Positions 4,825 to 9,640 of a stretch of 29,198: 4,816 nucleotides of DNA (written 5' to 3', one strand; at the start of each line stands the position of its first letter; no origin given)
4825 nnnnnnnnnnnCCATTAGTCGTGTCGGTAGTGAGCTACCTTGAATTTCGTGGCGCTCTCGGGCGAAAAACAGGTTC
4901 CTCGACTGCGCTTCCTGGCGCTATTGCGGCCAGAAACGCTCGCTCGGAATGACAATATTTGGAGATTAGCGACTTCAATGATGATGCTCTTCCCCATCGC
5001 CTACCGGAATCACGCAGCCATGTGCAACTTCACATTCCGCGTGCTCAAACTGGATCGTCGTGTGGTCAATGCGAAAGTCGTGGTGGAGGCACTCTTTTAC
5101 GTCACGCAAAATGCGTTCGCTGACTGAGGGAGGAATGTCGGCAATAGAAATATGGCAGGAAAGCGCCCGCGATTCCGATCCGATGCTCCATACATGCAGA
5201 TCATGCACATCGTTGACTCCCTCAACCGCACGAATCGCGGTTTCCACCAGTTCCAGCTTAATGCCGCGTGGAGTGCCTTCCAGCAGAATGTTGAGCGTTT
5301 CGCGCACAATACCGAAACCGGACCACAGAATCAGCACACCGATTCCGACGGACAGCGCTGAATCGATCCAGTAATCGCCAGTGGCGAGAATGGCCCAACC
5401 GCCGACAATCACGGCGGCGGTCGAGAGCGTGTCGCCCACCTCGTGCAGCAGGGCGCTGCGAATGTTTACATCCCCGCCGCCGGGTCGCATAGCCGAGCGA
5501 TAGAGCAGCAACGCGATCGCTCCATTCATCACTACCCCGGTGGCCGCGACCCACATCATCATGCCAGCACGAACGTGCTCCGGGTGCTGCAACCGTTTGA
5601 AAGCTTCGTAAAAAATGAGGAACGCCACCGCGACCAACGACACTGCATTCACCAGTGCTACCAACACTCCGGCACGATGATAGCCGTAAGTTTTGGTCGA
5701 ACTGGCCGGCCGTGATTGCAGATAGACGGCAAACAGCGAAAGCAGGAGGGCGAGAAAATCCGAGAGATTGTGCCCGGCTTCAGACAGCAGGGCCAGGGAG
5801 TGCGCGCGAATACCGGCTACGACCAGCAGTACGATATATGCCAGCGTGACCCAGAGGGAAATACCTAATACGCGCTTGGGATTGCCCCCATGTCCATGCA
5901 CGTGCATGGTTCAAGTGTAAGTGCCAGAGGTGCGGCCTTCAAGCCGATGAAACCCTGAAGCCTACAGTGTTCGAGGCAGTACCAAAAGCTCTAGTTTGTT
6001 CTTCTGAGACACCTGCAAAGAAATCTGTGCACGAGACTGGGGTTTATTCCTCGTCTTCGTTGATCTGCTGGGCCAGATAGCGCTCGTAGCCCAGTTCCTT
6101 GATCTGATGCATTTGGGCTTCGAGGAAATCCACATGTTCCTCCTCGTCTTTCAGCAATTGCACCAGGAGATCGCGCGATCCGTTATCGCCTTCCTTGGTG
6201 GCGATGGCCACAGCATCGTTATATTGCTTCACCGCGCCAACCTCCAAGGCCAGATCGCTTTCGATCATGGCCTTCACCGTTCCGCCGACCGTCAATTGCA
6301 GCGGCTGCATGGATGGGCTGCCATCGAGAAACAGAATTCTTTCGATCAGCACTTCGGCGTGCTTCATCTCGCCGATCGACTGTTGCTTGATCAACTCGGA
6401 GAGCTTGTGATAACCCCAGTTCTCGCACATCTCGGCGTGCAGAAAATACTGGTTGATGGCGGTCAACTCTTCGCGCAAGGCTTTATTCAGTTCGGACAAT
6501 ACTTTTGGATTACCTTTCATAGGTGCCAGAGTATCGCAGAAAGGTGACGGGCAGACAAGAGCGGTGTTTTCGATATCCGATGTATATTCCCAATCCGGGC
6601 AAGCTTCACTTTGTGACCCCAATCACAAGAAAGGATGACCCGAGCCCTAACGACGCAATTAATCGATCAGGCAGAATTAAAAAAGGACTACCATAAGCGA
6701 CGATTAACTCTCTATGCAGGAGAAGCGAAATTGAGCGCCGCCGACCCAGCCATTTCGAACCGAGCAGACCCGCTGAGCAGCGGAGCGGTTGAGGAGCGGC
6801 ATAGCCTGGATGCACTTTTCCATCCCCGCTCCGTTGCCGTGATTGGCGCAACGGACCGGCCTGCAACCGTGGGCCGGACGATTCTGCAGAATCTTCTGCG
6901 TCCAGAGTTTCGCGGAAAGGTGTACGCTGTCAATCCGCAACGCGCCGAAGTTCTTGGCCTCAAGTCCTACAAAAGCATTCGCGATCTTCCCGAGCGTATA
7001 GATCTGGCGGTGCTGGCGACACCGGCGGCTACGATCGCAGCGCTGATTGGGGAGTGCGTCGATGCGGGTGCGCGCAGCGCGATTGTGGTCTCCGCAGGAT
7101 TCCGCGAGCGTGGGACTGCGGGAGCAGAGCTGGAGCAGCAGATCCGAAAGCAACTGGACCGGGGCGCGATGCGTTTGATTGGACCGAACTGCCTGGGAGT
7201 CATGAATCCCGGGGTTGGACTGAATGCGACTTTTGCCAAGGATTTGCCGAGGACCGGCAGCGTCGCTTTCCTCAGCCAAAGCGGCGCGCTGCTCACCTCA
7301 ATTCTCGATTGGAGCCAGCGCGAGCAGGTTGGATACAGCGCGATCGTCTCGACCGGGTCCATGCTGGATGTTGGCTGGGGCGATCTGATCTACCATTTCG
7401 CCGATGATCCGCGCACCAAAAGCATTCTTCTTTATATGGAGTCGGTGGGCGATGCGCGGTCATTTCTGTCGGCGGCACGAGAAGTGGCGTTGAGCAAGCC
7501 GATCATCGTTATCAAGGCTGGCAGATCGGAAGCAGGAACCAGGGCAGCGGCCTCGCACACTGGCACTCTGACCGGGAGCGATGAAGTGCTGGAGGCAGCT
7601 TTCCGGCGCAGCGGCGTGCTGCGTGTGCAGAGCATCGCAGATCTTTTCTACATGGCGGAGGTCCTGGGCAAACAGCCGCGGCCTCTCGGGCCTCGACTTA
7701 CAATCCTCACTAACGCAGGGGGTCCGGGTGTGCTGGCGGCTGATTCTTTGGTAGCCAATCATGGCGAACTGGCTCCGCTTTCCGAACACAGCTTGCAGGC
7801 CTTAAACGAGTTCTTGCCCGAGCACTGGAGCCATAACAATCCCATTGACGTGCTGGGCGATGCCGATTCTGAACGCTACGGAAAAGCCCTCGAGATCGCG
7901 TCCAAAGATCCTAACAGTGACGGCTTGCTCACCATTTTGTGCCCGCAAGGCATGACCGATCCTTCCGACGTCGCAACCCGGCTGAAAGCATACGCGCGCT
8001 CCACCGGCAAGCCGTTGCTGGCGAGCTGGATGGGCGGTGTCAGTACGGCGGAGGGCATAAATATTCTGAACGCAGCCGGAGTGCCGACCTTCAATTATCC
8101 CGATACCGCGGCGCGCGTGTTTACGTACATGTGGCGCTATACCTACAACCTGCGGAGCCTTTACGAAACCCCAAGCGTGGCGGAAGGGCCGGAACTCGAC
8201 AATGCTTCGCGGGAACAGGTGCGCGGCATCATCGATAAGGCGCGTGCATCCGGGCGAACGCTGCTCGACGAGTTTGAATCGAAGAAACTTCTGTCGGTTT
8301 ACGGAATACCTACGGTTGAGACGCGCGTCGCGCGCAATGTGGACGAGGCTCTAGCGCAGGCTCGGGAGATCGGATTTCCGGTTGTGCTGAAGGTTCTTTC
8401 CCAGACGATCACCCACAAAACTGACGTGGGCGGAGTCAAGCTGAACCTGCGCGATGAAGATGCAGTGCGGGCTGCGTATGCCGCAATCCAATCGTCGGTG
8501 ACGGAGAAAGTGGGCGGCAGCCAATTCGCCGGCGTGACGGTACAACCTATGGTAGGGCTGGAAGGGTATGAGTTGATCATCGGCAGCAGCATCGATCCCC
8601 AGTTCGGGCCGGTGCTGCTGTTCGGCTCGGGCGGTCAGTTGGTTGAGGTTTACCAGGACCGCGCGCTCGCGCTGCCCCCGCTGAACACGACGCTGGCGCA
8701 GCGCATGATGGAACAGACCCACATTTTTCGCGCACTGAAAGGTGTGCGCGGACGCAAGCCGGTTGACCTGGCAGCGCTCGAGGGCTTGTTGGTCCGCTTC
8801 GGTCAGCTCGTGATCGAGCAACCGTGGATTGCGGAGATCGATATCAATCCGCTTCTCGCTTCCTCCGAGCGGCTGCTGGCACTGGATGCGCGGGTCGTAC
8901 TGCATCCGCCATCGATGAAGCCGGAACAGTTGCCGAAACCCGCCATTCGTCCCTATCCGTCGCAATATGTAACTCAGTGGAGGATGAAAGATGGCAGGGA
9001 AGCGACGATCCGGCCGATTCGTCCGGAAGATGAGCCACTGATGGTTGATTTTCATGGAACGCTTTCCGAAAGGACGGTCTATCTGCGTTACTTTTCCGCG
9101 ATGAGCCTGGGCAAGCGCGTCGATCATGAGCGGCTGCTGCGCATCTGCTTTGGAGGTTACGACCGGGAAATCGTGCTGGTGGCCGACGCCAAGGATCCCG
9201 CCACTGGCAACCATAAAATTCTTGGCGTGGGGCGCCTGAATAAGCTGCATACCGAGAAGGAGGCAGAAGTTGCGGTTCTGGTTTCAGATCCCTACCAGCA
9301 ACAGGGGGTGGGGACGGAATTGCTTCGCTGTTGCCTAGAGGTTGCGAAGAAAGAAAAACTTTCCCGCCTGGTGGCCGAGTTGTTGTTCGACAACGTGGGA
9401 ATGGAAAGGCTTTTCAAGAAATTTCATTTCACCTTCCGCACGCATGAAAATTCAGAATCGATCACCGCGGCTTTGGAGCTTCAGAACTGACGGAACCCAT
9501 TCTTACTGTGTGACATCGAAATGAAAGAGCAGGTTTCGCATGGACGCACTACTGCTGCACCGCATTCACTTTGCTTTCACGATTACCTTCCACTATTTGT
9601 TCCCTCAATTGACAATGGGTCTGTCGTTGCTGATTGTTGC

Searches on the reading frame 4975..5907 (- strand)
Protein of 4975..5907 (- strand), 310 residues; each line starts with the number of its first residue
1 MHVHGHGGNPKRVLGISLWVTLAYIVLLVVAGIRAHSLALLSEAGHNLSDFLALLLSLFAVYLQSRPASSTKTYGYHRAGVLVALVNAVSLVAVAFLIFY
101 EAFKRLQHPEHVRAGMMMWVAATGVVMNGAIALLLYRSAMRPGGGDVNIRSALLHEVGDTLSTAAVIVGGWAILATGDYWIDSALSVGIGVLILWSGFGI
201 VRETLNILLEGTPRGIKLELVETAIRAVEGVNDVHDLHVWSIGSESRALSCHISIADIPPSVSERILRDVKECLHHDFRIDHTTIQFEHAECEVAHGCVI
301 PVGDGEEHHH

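Call 15: search_protein_families(library=pfam, proteins=[window:4975-5907:-], max_evalue=0.00001)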
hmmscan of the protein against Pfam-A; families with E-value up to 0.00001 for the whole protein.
window:4975-5907:- (310 aa): 2 families
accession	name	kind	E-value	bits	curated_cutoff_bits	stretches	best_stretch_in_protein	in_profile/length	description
PF01545.26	Cation_efflux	-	5e-39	134.6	26.6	1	16-209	3-198/198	Cation efflux family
PF16916.11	ZT_dimer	-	1.7e-13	50.8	26.7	1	213-289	1-77/78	Dimerisation domain of Zinc Transporter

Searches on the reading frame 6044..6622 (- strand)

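Call 14: search_protein_families(library=pfam, proteins=[window:6044-6622:-], max_evalue=0.00001)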
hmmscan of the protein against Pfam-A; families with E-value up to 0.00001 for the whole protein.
window:6044-6622:- (192 aa): 2 families
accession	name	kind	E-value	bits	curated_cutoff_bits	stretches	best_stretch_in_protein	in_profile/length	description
PF00210.30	Ferritin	-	1.9e-37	128.8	24.5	1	44-175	3-140/142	Ferritin-like domain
PF02915.23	Rubrerythrin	-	7e-07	30.1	22.8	1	45-169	3-135/137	Rubrerythrin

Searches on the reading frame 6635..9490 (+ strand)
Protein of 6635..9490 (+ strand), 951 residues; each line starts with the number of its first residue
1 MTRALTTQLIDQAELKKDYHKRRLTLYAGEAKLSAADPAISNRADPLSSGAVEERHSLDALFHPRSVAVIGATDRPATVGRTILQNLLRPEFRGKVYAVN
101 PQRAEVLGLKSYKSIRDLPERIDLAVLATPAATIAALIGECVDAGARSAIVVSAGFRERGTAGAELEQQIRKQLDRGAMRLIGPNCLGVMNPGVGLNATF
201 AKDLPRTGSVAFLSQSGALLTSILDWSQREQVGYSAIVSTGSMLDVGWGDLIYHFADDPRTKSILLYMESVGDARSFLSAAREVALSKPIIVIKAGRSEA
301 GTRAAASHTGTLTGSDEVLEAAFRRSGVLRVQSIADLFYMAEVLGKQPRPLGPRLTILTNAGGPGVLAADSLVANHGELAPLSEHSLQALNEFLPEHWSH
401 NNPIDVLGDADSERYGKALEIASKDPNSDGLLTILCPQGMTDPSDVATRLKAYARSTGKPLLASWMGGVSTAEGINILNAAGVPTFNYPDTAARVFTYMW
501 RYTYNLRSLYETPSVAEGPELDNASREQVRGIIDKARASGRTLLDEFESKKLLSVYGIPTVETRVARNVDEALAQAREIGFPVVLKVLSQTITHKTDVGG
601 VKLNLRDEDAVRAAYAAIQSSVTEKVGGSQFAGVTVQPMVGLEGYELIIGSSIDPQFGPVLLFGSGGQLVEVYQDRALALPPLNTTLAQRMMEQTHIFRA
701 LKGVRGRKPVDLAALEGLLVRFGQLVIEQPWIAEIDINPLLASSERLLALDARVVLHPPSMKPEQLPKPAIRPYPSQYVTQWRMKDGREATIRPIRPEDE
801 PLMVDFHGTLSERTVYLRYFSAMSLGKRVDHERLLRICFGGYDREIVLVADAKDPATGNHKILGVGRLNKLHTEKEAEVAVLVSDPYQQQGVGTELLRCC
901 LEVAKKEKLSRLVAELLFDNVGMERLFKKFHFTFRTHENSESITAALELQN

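Call 14: search_protein_families(library=pfam, proteins=[window:6635-9490:+], max_evalue=0.00001)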
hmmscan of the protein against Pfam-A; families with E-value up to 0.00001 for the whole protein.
window:6635-9490:+ (951 aa): 8 families
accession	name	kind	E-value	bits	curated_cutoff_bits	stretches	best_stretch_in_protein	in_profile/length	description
PF13549.11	ATP-grasp_5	-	1.6e-88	296.2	27.6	1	535-756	1-221/221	ATP-grasp domain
PF13607.11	Succ_CoA_lig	-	7.5e-54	181.7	27.4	1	208-344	2-138/138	Succinyl-CoA ligase like flavodoxin domain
PF13380.12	CoA_binding_2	-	3.5e-23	82.7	22.8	1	65-191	1-115/116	CoA binding domain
PF02629.25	CoA_binding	-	1.2e-10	42.4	22.3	1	64-155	3-97/97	CoA binding domain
PF13302.13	Acetyltransf_3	-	2.3e-10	41.8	25.4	1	791-933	3-138/138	Acetyltransferase (GNAT) domain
PF00583.31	Acetyltransf_1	-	1.6e-09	38.4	20.7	1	859-932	41-116/116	Acetyltransferase (GNAT) family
PF19045.5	Ligase_CoA_2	-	2.3e-09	37.9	23.7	1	356-490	2-141/162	Ligase-CoA domain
PF13508.13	Acetyltransf_7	-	3.3e-06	27.8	27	0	845-933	3-83/84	Acetyltransferase (GNAT) domain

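Call 75: search_protein_families(library=ncbifam, proteins=[window:6635-9490:+], max_evalue=1e-10)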
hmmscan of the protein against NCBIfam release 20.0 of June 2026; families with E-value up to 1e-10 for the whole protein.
window:6635-9490:+ (951 aa): 7 families
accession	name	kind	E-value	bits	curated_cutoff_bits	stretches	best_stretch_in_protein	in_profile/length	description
TIGR02717.1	AcCoA-syn-alpha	equivalog_domain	1.9e-159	531.1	567.15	1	58-502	1-446/447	acetate--CoA ligase alpha subunit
NF045493.1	HydDutCoALig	equivalog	1.1e-156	523.4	1300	1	60-744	5-684/698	4-hydroxybutyrate--CoA ligase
NF045494.1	AcCoALig_Archglob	equivalog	1.7e-138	462.9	1200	2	57-503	217-663/665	acetate--CoA ligase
NF045492.1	HydPropCoALig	equivalog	3e-133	445.7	1300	2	50-487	240-681/700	3-hydroxypropionate--CoA ligase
NF004230.0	PRK05678.1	equivalog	4e-16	59.1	336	1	99-313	39-252/291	succinate--CoA ligase subunit alpha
TIGR01019.1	sucCoAalpha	subfamily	2.1e-15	56.9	353.2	1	103-336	41-277/286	succinate--CoA ligase subunit alpha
NF058543.1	ActPatMycb56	equivalog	2.5e-15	56.2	460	1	783-938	132-280/317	acetyltransferase Pat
